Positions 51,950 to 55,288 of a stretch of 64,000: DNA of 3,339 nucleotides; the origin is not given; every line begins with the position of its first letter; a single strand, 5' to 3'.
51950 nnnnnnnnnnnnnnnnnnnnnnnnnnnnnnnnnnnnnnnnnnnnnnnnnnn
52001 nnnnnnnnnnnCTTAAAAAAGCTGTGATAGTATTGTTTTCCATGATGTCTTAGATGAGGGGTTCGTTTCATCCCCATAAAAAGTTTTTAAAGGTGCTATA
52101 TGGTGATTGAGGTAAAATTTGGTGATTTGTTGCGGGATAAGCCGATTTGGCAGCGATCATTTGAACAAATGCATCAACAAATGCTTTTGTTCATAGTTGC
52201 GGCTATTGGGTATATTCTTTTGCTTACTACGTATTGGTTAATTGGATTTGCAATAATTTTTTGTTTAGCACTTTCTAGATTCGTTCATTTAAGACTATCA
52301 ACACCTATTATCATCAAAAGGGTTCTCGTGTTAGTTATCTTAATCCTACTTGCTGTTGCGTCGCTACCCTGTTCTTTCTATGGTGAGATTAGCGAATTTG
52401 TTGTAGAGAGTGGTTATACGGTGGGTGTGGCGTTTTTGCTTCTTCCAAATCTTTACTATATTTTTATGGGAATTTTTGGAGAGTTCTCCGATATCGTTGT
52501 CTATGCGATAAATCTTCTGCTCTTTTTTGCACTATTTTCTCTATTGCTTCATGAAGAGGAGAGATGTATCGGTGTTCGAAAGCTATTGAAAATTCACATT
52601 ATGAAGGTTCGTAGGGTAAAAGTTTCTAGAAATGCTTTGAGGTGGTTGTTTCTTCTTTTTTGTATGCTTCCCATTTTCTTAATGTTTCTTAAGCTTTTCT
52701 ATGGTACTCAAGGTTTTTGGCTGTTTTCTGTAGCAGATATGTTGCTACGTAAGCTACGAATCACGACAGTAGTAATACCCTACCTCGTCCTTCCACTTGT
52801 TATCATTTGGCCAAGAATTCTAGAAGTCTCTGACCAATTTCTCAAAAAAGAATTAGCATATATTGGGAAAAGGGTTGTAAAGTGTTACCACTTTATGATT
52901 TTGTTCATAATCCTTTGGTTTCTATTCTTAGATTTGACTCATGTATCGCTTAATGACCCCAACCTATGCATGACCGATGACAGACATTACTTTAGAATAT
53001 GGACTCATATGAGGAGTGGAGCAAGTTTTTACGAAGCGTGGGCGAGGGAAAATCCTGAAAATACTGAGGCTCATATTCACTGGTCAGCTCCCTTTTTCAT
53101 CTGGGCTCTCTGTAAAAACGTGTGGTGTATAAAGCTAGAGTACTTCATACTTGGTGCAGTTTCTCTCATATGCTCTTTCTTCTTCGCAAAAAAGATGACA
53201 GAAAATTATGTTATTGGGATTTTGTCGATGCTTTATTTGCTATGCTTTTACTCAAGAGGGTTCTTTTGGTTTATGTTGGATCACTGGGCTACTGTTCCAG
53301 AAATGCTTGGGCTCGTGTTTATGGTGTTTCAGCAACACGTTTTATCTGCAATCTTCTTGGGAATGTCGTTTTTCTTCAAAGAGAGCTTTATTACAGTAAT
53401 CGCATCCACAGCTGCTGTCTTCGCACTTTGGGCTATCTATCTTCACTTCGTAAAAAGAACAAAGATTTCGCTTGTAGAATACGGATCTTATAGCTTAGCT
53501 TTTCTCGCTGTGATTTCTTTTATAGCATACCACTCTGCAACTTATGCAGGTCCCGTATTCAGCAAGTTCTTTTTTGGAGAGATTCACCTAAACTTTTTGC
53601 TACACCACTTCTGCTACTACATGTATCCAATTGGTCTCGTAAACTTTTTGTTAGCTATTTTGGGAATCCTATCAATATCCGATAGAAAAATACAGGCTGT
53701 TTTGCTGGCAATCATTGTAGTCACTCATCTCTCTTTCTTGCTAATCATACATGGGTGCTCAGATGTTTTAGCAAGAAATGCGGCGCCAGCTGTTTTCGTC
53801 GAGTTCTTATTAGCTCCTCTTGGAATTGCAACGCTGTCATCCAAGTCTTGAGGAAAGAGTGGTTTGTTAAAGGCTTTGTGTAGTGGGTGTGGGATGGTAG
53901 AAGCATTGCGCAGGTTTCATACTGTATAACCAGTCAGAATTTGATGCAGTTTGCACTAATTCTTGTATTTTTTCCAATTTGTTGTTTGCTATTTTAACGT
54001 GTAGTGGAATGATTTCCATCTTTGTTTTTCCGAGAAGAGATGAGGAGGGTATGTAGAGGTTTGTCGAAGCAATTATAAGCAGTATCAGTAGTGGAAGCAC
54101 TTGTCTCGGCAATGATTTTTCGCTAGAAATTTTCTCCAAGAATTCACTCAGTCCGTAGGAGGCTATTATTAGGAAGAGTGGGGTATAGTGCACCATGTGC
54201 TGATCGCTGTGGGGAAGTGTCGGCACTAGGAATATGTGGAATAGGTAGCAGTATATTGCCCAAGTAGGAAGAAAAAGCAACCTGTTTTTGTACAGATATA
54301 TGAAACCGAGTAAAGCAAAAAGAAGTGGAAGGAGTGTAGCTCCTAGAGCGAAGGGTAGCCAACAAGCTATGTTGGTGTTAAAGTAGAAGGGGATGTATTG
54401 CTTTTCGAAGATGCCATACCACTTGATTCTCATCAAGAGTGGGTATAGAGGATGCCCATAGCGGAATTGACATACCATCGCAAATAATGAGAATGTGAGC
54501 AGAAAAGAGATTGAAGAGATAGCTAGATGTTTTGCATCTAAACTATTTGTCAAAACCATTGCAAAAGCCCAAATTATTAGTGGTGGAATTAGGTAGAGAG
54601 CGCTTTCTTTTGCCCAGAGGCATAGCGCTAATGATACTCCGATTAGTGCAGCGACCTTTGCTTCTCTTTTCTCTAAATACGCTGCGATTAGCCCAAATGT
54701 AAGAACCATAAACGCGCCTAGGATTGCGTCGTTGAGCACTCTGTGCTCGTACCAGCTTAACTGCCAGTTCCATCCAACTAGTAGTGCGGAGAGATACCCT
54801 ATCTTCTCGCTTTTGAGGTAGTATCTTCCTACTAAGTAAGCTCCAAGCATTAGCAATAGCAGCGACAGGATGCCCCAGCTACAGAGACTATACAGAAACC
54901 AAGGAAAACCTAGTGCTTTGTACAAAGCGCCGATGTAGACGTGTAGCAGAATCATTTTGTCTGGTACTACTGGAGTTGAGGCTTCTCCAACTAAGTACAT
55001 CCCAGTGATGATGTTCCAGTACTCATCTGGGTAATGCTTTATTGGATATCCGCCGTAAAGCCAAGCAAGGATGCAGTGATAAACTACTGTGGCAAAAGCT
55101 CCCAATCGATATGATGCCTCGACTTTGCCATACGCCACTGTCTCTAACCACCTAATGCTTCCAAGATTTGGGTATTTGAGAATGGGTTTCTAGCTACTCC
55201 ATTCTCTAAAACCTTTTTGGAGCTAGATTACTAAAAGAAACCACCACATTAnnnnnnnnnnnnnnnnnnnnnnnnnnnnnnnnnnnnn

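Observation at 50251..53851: Second A/B pair with the gene order swapped (B then A)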

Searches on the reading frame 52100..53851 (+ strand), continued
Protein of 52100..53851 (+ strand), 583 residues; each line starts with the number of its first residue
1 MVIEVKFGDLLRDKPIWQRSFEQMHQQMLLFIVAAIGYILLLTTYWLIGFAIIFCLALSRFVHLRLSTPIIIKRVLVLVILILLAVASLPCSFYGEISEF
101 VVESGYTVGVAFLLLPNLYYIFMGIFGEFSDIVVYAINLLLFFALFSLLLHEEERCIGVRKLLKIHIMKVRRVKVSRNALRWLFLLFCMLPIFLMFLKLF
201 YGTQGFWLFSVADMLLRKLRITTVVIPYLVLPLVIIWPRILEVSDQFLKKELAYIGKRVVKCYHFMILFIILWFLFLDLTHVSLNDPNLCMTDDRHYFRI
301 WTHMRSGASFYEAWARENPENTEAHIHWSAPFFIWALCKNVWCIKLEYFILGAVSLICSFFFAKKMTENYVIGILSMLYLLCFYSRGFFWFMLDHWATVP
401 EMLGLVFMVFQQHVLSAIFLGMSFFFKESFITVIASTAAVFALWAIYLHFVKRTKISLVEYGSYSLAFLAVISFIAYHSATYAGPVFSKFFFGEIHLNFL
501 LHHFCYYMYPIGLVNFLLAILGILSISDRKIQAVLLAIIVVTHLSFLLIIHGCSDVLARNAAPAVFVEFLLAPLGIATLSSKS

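Call 59: find_encoding_contigs(protein=P0007, flank=10000, max_places=4)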
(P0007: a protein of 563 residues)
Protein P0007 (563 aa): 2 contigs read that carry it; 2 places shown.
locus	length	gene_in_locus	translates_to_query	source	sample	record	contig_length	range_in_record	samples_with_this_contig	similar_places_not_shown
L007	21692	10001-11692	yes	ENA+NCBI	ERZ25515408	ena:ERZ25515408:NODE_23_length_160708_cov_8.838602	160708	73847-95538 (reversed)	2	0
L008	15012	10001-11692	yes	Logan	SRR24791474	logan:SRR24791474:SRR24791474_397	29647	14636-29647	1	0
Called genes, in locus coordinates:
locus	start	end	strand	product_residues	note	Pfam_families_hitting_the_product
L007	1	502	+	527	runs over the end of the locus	PF13231:PMT_2 (weak)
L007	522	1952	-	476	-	PF02310:B12-binding, PF04055:Radical_SAM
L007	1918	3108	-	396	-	PF13439:Glyco_transf_4, PF13579:Glyco_trans_4_4, PF20706:GT4-conflict, PF00534:Glycos_transf_1, PF13692:Glyco_trans_1_4, PF13524:Glyco_trans_1_2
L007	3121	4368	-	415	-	PF13439:Glyco_transf_4, PF13579:Glyco_trans_4_4 (faint), PF00534:Glycos_transf_1, PF13692:Glyco_trans_1_4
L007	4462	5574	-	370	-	PF13231:PMT_2 (weak)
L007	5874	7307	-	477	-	PF13231:PMT_2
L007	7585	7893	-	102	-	PF22600:MTPAP-like_central (weak), PF01909:NTP_transf_2, PF18765:Polbeta (weak)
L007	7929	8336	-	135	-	PF05168:HEPN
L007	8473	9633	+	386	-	PF13439:Glyco_transf_4, PF13579:Glyco_trans_4_4, PF20706:GT4-conflict (weak), PF00534:Glycos_transf_1, PF13692:Glyco_trans_1_4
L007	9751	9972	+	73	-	-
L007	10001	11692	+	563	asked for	-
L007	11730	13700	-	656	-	-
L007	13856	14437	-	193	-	-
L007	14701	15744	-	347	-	PF01408:GFO_IDH_MocA, PF22725:GFO_IDH_MocA_C3, PF02894:GFO_IDH_MocA_C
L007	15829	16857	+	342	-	PF04015:DUF362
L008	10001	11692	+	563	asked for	-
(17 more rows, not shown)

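Call 60: find_encoding_contigs(protein=P0010, flank=10000, max_places=4)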
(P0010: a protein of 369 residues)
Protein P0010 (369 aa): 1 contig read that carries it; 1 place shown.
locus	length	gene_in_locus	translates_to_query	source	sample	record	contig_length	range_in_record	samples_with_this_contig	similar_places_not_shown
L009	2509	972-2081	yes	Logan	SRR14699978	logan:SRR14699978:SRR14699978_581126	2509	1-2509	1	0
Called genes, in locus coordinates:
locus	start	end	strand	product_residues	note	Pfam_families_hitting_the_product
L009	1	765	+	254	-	?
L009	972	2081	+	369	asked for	-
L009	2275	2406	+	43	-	-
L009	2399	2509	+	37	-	?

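Call 63: list_cluster_members(proteins=[P0007, P0006, P0008, P0002])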
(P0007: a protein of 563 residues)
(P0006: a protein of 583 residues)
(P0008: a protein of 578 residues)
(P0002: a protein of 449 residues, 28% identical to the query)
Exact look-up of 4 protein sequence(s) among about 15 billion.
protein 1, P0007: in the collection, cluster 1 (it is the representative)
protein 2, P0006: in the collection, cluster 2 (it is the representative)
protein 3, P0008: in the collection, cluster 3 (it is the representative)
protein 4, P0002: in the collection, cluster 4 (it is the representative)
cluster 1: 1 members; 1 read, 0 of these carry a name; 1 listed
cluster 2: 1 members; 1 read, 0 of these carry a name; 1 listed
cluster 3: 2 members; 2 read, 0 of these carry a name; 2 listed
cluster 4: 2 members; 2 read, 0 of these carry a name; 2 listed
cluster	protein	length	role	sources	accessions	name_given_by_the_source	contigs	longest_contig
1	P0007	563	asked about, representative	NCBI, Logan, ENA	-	-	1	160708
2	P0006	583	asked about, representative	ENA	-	-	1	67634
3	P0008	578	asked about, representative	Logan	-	-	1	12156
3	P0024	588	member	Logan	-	-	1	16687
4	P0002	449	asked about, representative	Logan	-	-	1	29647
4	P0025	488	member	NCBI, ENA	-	-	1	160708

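Call 69: search_protein_families(library=pfam, proteins=[P0025, L006:6882-8237:-], max_evalue=10)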
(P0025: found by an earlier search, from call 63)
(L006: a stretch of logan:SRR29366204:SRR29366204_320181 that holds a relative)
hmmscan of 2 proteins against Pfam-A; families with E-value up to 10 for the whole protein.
P0025 (488 aa): 2 families
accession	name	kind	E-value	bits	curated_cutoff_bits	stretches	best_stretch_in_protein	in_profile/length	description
PF12679.13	ABC2_membrane_2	-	0.00061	19.6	27.2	1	205-289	92-178/283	ABC-2 family transporter protein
PF19883.4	DUF6356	-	0.14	12.7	24.4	1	350-376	22-48/64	Family of unknown function (DUF6356)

L006:6882-8237:- (451 aa): 2 families
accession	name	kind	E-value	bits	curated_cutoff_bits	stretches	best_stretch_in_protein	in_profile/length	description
PF11659.14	DUF3261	-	0.019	15.3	22.3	1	158-197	26-62/137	Protein of unknown function (DUF3261)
PF06195.18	DUF996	-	1.1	9.9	31.3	1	316-402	33-121/138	Protein of unknown function (DUF996)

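Call 70: search_protein_families(library=pfam, proteins=[L005:15337-17313:-, L005:3287-4693:-, L005:13418-15160:+], max_evalue=0.01)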
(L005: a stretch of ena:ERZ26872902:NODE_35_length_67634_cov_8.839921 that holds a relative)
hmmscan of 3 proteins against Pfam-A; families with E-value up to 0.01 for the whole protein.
L005:15337-17313:- (658 aa): 0 families

L005:3287-4693:- (468 aa): 1 family
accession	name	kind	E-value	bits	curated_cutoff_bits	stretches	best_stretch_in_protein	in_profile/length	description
PF13231.12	PMT_2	-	0.00069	20.3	26.1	1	144-299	2-154/160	Dolichyl-phosphate-mannose-protein mannosyltransferase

L005:13418-15160:+ (580 aa): 0 families

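Call 83: find_encoding_contigs(protein=P0025, flank=10000, max_places=3)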
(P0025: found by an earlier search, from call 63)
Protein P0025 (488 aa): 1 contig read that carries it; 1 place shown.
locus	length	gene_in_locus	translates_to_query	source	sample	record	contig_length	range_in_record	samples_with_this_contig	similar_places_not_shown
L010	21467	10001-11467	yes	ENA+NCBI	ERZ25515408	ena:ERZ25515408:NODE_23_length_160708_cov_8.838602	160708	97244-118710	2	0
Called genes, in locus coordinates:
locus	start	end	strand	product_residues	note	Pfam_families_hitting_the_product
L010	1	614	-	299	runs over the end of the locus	PF13506:Glyco_transf_21 (faint), PF00535:Glycos_transf_2, PF10111:Glyco_tranf_2_2 (weak), PF13641:Glyco_tranf_2_3, PF13632:Glyco_trans_2_3 (weak)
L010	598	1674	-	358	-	PF13439:Glyco_transf_4, PF13477:Glyco_trans_4_2 (weak), PF13579:Glyco_trans_4_4 (weak), PF00534:Glycos_transf_1, PF13692:Glyco_trans_1_4, PF13524:Glyco_trans_1_2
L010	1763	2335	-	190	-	PF25087:GMPPB_C (faint), PF00132:Hexapep, PF14602:Hexapep_2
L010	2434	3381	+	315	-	PF10096:DUF2334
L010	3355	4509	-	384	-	PF01041:DegT_DnrJ_EryC1, PF00155:Aminotran_1_2, PF01053:Cys_Met_Meta_PP (weak), PF01212:Beta_elim_lyase (weak)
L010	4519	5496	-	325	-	PF00106:adh_short (weak), PF01073:3Beta_HSD, PF01370:Epimerase, PF02719:Polysacc_synt_2, PF04321:RmlD_sub_bind, PF07993:NAD_binding_4, PF13460:NAD_binding_10 (weak), PF16363:GDP_Man_Dehyd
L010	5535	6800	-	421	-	PF13439:Glyco_transf_4 (weak), PF13579:Glyco_trans_4_4, PF00534:Glycos_transf_1, PF13692:Glyco_trans_1_4, PF13524:Glyco_trans_1_2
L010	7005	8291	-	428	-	PF13439:Glyco_transf_4, PF13579:Glyco_trans_4_4 (faint), PF00534:Glycos_transf_1, PF13692:Glyco_trans_1_4, PF13524:Glyco_trans_1_2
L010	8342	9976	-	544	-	PF01663:Phosphodiest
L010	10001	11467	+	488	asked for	-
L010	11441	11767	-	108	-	-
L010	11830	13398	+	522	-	PF01943:Polysacc_synt, PF13440:Polysacc_synt_3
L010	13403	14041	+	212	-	PF25087:GMPPB_C (faint), PF25084:LbH_EIF2B, PF00132:Hexapep (weak)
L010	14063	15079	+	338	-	PF01408:GFO_IDH_MocA, PF02894:GFO_IDH_MocA_C, PF22725:GFO_IDH_MocA_C3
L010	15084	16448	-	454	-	PF13231:PMT_2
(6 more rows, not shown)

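Call 84: find_encoding_contigs(protein=P0024, flank=10000, max_places=3)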
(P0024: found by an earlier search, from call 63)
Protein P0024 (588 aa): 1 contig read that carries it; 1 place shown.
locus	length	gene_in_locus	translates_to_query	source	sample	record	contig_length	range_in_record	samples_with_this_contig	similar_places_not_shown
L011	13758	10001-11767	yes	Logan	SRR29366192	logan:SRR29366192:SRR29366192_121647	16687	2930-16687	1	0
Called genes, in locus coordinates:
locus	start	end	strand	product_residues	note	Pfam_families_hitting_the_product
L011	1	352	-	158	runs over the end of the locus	PF01850:PIN (weak)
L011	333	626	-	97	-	-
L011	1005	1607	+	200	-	PF01209:Ubie_methyltran (weak), PF02353:CMAS (weak), PF13489:Methyltransf_23, PF13649:Methyltransf_25, PF13847:Methyltransf_31, PF08241:Methyltransf_11, PF08242:Methyltransf_12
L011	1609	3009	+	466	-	PF02310:B12-binding, PF04055:Radical_SAM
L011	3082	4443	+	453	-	PF13231:PMT_2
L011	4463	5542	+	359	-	PF02350:Epimerase_2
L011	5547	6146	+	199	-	PF01209:Ubie_methyltran, PF05401:NodS (weak), PF13489:Methyltransf_23, PF13847:Methyltransf_31, PF08241:Methyltransf_11, PF08242:Methyltransf_12, PF13649:Methyltransf_25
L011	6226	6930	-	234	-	PF00535:Glycos_transf_2, PF10111:Glyco_tranf_2_2 (weak)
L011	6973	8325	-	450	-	PF13231:PMT_2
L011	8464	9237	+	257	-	PF00535:Glycos_transf_2, PF10111:Glyco_tranf_2_2, PF13641:Glyco_tranf_2_3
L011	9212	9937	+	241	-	PF13489:Methyltransf_23, PF13847:Methyltransf_31, PF08241:Methyltransf_11, PF08242:Methyltransf_12, PF13649:Methyltransf_25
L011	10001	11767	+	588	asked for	-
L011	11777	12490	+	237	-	PF00535:Glycos_transf_2, PF10111:Glyco_tranf_2_2 (weak), PF13641:Glyco_tranf_2_3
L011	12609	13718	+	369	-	PF00155:Aminotran_1_2 (faint), PF01041:DegT_DnrJ_EryC1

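Call 85: find_encoding_contigs(protein=P0017, flank=10000, max_places=3)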
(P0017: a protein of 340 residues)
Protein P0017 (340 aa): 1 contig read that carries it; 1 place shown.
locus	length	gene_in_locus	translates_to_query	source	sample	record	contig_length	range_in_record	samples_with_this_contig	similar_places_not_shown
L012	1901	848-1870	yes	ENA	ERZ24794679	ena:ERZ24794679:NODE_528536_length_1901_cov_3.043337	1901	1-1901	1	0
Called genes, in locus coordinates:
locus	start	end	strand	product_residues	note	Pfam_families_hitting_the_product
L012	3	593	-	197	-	?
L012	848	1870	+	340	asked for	-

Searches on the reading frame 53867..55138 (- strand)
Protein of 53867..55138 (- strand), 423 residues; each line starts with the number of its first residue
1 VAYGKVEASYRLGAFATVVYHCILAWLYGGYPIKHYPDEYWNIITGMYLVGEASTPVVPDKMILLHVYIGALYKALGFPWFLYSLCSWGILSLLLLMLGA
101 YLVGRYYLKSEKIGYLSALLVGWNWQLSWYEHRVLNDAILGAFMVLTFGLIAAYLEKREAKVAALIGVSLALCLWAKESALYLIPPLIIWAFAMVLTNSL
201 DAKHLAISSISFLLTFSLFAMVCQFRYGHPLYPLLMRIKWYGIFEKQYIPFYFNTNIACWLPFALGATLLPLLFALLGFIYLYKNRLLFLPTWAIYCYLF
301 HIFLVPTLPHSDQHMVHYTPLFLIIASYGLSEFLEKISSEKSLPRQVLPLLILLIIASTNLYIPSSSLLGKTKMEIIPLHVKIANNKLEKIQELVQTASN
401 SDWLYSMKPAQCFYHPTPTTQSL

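Call 9: search_protein_families(library=pfam, proteins=[window:53867-55138:-], max_evalue=0.001)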
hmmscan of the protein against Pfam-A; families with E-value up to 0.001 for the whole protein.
window:53867-55138:- (423 aa): 1 family
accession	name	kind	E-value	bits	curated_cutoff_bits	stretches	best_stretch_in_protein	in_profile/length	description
PF13231.12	PMT_2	-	1.7e-05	25.5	26.1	1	90-217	29-155/160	Dolichyl-phosphate-mannose-protein mannosyltransferase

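Call 82: search_protein_families(library=ncbifam, proteins=[window:53867-55138:-], max_evalue=0.00001)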
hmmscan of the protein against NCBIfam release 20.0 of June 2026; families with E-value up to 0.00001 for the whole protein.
window:53867-55138:- (423 aa): 0 families
